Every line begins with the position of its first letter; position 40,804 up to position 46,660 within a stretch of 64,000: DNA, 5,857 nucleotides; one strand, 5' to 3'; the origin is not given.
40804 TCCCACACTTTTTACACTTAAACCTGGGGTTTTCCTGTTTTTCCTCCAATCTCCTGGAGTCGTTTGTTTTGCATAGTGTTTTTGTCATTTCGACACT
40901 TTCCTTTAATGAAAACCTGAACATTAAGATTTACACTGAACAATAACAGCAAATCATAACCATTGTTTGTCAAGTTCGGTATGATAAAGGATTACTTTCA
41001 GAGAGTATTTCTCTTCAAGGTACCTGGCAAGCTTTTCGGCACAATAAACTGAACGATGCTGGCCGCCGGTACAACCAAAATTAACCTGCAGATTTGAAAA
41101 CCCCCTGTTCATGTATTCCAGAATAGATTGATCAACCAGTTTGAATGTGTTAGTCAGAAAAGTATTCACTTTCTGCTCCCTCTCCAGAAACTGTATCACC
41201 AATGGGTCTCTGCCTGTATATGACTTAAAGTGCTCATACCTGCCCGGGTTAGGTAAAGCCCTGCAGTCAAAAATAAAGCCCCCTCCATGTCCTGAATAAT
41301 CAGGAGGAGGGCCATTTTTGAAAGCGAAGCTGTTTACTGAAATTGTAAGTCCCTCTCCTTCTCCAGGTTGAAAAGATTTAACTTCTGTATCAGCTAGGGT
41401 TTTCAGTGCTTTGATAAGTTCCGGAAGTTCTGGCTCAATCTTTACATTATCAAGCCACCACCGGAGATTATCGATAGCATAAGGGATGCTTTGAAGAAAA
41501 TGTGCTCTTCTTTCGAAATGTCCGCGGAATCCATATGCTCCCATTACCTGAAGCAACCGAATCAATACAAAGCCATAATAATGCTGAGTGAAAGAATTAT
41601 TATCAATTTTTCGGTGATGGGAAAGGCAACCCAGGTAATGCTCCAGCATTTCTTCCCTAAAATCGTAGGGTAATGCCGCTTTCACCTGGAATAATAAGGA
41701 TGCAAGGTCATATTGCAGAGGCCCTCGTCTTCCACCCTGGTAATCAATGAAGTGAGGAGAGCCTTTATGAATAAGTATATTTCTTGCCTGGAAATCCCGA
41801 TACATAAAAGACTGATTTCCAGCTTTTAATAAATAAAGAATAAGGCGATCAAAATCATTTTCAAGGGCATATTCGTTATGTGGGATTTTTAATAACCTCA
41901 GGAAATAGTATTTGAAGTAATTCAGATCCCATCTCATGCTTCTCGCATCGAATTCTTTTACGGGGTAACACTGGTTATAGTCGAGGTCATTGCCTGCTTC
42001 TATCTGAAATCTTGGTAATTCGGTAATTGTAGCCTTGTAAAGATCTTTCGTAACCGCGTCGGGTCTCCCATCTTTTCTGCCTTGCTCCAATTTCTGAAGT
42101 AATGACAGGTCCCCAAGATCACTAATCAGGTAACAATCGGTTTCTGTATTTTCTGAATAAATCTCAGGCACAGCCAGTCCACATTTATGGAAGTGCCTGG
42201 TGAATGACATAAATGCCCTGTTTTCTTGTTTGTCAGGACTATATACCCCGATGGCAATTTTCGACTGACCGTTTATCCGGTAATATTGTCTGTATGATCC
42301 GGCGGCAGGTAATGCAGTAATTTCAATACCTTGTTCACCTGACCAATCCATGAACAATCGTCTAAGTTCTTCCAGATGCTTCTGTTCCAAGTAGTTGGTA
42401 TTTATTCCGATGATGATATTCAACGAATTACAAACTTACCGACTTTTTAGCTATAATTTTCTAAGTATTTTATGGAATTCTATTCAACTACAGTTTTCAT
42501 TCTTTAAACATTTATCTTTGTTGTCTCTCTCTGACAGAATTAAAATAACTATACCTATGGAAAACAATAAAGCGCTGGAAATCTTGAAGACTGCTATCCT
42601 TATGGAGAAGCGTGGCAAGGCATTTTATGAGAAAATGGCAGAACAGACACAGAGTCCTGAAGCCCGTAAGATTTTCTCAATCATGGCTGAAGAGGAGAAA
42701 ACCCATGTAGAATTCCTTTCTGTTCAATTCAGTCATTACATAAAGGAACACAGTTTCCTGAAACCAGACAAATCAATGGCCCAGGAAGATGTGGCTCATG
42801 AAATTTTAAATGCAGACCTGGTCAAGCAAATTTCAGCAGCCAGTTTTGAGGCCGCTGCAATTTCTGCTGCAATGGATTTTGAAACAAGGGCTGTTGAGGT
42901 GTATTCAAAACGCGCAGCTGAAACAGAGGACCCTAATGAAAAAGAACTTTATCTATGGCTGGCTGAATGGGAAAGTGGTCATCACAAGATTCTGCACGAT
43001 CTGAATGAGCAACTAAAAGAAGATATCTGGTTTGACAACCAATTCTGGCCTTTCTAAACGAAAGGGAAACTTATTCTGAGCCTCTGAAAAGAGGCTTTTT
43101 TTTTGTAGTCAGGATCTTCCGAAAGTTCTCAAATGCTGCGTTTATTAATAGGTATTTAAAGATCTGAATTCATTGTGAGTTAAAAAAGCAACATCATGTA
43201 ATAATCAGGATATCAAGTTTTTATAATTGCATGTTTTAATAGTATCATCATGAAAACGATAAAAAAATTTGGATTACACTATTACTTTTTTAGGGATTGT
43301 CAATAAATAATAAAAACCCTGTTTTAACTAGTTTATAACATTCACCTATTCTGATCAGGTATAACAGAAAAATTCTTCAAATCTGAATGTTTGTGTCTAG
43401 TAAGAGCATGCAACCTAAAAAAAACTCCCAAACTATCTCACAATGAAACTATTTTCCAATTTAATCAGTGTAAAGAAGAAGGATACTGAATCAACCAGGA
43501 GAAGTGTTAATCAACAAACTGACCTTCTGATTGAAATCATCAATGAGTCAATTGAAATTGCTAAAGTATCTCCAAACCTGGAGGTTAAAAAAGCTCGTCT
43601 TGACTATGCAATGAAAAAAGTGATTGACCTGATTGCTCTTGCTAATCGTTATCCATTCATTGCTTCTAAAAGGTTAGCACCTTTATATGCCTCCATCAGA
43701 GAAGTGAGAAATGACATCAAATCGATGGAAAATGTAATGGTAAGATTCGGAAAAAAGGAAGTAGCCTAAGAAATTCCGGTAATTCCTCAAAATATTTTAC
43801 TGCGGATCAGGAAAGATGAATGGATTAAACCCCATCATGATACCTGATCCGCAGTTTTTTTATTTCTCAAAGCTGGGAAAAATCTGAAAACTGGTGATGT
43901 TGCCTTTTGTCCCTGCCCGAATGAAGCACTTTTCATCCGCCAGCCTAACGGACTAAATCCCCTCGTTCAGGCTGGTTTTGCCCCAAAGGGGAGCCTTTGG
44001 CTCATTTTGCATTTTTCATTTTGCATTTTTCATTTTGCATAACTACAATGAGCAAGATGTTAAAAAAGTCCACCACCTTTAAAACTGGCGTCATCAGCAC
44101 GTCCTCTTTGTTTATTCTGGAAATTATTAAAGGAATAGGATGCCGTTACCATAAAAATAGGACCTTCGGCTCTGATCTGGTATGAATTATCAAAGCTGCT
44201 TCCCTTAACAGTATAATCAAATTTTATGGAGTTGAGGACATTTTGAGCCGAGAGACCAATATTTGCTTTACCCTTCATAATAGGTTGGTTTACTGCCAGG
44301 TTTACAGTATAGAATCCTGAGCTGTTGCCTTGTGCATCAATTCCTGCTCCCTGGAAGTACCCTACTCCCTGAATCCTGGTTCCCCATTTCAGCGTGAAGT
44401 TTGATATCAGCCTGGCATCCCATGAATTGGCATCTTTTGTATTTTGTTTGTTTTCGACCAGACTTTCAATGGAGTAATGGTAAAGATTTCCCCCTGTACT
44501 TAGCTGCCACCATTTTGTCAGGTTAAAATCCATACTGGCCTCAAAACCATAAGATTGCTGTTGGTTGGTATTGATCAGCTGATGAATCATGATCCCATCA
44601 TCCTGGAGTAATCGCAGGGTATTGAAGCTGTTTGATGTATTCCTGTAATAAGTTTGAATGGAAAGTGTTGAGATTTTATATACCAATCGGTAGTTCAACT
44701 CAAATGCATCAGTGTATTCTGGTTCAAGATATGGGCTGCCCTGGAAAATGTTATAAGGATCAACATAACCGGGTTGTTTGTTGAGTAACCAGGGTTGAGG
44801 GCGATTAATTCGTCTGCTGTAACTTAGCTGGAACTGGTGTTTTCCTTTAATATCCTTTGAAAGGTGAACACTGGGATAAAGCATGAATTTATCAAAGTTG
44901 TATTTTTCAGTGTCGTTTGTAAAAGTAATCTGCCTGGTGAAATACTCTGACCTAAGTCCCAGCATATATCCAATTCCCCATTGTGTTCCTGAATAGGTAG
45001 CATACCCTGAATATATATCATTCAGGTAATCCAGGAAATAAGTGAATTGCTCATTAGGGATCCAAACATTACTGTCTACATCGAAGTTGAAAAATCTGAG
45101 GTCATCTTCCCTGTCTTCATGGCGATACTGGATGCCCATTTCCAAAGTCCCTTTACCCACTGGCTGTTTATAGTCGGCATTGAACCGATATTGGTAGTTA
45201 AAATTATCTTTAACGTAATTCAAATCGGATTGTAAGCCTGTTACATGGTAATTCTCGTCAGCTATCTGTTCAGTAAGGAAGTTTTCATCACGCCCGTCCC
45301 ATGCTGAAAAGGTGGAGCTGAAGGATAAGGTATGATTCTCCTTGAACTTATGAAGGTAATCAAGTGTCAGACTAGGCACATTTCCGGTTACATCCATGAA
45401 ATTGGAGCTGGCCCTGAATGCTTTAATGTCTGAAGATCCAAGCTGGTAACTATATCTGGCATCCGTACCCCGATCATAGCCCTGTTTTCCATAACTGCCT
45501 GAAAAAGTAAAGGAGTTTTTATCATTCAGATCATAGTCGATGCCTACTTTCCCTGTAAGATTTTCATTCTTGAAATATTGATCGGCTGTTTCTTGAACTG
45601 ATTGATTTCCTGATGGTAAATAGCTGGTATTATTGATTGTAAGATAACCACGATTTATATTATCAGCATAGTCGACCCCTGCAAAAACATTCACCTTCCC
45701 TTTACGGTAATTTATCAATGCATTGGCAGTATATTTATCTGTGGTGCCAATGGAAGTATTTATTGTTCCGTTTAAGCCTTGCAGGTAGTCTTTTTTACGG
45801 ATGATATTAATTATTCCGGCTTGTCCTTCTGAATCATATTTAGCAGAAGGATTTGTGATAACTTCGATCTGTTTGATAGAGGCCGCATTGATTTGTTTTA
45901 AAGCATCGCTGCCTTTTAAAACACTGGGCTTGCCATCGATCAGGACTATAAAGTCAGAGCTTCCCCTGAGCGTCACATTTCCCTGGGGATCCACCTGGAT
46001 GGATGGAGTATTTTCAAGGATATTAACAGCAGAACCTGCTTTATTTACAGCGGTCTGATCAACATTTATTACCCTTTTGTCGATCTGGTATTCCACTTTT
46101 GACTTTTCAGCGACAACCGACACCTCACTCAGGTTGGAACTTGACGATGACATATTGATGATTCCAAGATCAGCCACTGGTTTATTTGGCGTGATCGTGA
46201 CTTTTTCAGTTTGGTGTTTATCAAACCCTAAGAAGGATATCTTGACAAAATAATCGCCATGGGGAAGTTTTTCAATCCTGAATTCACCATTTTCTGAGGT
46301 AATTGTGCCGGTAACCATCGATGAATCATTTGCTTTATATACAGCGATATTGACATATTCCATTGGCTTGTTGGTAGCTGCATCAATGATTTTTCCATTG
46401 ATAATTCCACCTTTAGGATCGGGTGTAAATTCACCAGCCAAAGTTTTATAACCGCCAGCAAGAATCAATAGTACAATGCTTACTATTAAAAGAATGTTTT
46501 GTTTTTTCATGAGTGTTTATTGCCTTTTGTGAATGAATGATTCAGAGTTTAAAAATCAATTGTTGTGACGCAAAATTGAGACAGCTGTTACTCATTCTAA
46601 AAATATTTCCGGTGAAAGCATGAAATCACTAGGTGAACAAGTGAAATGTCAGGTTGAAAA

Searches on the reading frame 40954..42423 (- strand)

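Call 28: search_protein_families(library=pfam, proteins=[window:40954-42423:-], max_evalue=0.001)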
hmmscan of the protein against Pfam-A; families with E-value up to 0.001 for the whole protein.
window:40954-42423:- (489 aa): 2 families
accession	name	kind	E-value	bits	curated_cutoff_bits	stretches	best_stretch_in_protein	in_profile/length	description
PF22740.1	PapZ_C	-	2.4e-33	115.3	27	1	360-484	2-120/121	RapZ C-terminal domain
PF01636.29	APH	-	4.5e-12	46.7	23.2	1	36-264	3-230/239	Phosphotransferase enzyme family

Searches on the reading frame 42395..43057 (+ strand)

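Call 42: search_protein_families(library=pfam, proteins=[window:42395-43057:+], max_evalue=0.001)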
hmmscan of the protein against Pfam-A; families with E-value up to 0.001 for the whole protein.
window:42395-43057:+ (220 aa): 4 families
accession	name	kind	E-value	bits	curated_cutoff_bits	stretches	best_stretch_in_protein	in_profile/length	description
PF02915.23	Rubrerythrin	-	5.1e-13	50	22.8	1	62-203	1-136/137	Rubrerythrin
PF13668.12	Ferritin_2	-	1.2e-06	29.2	24.7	1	61-203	3-135/138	Ferritin-like domain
PF07870.16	DUF1657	-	1.1e-05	25.7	27.7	0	76-108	13-45/49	Protein of unknown function (DUF1657)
PF09537.16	DUF2383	-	0.00095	19.7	30.8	0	60-113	2-55/111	Domain of unknown function (DUF2383)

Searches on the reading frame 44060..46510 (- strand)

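Call 28: search_protein_families(library=pfam, proteins=[window:44060-46510:-], max_evalue=0.001)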
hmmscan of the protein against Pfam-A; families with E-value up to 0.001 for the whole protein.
window:44060-46510:- (816 aa): 6 families
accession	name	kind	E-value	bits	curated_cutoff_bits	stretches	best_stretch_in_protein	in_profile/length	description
PF14905.12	OMP_b-brl_3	-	2.9e-86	290.5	27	1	387-792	1-408/408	Outer membrane protein beta-barrel family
PF13620.12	CarboxypepD_reg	-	2.4e-14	53.9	32.3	1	37-111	2-74/82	Carboxypeptidase regulatory-like domain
PF13715.12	CarbopepD_reg_2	-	9.3e-14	51.7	32.2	1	37-132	1-88/88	CarboxypepD_reg-like domain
PF00593.30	TonB_dep_Rec_b-barrel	-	1.1e-13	52.3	27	1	337-757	16-435/436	TonB dependent receptor-like, beta-barrel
PF07715.20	Plug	-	1.5e-08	35.6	23.9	1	146-233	10-107/107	TonB-dependent Receptor Plug Domain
PF17802.7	SpaA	-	2.5e-05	24.8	23.1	1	39-90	5-57/91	Prealbumin-like fold domain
